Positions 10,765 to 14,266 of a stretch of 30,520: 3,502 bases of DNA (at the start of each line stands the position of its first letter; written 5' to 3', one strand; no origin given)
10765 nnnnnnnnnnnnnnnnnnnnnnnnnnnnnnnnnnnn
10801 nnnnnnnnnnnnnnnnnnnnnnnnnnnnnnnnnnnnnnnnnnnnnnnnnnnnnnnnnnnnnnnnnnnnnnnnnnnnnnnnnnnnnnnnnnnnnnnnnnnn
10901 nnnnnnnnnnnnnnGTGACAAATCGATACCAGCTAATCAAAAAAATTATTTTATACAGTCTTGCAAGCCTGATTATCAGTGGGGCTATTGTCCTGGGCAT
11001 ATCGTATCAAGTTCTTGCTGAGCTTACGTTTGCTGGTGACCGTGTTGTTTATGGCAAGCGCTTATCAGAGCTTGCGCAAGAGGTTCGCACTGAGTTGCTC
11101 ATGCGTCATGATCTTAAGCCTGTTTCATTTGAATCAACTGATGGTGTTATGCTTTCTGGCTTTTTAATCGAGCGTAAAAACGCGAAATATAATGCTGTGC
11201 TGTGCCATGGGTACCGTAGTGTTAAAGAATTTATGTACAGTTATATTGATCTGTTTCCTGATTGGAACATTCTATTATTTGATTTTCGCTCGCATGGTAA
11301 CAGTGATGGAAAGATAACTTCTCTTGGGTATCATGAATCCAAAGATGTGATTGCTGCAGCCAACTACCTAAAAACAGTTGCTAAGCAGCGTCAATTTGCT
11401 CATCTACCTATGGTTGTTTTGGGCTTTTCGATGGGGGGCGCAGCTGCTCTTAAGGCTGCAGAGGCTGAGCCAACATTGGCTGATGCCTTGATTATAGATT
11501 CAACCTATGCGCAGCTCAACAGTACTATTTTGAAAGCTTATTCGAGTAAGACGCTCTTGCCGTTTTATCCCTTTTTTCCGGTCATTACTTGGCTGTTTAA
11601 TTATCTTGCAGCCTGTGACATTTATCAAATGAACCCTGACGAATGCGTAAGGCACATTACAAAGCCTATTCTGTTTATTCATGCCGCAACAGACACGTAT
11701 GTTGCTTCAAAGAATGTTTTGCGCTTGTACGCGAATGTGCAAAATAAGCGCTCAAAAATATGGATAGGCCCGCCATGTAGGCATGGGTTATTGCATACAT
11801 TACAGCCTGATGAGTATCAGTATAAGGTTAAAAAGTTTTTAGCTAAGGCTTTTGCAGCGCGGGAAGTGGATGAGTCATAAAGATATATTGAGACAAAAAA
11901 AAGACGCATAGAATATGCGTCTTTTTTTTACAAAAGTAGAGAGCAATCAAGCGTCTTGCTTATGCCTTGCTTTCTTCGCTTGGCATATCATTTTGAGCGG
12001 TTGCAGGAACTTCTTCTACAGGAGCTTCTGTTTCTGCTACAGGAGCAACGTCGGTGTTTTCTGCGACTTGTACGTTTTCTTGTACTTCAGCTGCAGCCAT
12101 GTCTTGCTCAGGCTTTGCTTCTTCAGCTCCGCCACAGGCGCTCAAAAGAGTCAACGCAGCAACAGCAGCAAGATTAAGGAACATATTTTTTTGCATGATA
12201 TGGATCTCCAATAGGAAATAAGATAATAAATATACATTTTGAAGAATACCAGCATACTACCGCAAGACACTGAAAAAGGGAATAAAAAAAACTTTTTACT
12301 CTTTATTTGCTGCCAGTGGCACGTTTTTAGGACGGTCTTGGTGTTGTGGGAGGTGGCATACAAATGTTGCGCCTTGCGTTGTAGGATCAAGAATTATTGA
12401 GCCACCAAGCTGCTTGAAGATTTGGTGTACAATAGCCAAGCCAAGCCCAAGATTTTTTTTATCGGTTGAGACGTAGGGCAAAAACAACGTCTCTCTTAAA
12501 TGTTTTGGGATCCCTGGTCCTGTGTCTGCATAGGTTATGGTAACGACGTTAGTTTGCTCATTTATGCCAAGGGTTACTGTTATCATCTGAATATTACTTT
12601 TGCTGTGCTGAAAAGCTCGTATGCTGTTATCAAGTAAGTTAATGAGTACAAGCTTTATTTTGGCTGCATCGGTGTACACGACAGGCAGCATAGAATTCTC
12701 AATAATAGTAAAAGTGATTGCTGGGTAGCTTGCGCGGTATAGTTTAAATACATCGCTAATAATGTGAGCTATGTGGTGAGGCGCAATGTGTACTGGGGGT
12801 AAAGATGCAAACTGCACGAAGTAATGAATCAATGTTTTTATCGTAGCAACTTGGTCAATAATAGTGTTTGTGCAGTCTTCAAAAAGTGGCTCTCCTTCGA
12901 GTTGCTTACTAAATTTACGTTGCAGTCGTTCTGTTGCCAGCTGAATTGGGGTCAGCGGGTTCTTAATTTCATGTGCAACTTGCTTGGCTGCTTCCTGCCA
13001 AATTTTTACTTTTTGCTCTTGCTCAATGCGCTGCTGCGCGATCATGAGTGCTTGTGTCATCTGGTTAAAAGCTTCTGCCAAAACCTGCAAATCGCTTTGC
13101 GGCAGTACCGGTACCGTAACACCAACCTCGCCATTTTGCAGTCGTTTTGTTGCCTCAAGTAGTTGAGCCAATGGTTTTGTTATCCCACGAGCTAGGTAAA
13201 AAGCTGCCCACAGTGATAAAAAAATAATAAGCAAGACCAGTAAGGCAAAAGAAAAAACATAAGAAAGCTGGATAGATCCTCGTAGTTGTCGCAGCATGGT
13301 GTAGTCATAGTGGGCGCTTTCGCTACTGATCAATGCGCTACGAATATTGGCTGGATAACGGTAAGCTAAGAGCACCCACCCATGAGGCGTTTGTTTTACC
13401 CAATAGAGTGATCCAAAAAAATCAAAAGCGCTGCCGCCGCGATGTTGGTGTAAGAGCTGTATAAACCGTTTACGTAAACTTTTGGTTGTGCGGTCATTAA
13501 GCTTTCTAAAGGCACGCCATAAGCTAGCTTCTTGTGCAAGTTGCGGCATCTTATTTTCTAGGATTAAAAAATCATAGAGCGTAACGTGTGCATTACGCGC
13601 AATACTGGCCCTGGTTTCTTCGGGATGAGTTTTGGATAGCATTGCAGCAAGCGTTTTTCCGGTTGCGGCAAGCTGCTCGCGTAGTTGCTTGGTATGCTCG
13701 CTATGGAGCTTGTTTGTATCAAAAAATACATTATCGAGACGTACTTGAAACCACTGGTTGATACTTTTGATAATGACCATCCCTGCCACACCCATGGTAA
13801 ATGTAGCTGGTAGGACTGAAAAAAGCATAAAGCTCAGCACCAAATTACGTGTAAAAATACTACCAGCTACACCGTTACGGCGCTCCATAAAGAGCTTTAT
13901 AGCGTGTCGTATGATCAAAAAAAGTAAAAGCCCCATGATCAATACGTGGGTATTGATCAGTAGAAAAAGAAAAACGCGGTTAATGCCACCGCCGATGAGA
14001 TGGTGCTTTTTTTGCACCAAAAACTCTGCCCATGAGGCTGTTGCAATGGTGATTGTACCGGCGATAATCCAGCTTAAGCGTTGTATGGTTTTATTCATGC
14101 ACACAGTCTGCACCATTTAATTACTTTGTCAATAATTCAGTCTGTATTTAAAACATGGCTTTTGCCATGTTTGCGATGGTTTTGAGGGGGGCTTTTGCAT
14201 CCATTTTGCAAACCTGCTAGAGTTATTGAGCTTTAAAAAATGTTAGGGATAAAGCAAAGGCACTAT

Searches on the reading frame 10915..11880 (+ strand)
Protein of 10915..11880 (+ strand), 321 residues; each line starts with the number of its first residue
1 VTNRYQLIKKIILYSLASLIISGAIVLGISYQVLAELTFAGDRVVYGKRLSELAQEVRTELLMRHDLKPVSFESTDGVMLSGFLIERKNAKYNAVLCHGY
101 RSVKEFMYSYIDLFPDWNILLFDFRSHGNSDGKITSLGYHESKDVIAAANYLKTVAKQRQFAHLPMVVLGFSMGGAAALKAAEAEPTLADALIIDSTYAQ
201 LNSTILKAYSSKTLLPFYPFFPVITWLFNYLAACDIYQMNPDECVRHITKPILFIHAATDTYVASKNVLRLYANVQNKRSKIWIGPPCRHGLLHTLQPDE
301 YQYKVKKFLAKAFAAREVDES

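Call 20: search_protein_families(library=pfam, proteins=[window:10915-11880:+], max_evalue=0.001)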
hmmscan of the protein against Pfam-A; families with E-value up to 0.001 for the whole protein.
window:10915-11880:+ (321 aa): 6 families
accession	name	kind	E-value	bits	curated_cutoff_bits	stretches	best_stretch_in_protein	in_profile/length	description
PF12146.15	Hydrolase_4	-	2.1e-14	53.9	27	1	94-205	7-117/239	Serine aminopeptidase, S33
PF00561.26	Abhydrolase_1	-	1.3e-10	41.8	25.8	1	95-205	4-116/245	alpha/beta hydrolase fold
PF00326.27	Peptidase_S9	-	9.9e-08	32.2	22.6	1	136-313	39-210/213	Prolyl oligopeptidase family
PF12697.13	Abhydrolase_6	-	1.2e-07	33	26.3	1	95-211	2-94/217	Alpha/beta hydrolase family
PF02129.25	Peptidase_S15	-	6.7e-07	29.7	23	0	239-286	212-257/262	X-Pro dipeptidyl-peptidase (S15 family)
PF01738.24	DLH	-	0.00037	20.6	21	0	151-302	84-198/217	Dienelactone hydrolase family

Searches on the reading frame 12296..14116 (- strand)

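Call 21: search_protein_families(library=pfam, proteins=[window:12296-14116:-], max_evalue=0.001)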
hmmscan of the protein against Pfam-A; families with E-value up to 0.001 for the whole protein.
window:12296-14116:- (606 aa): 4 families
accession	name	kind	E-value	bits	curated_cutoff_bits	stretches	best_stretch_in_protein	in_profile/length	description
PF02518.31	HATPase_c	-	8.6e-18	65.2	26.4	1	483-592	2-110/111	Histidine kinase-, DNA gyrase B-, and HSP90-like ATPase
PF00672.30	HAMP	-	6.8e-10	39.6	25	1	308-357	2-51/53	HAMP domain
PF00512.31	HisKA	-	1.1e-09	38.6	26.9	1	375-439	4-63/66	His Kinase A (phospho-acceptor) domain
PF14501.12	HATPase_c_5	-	5.2e-06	26.7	22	1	487-577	6-89/102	GHKL domain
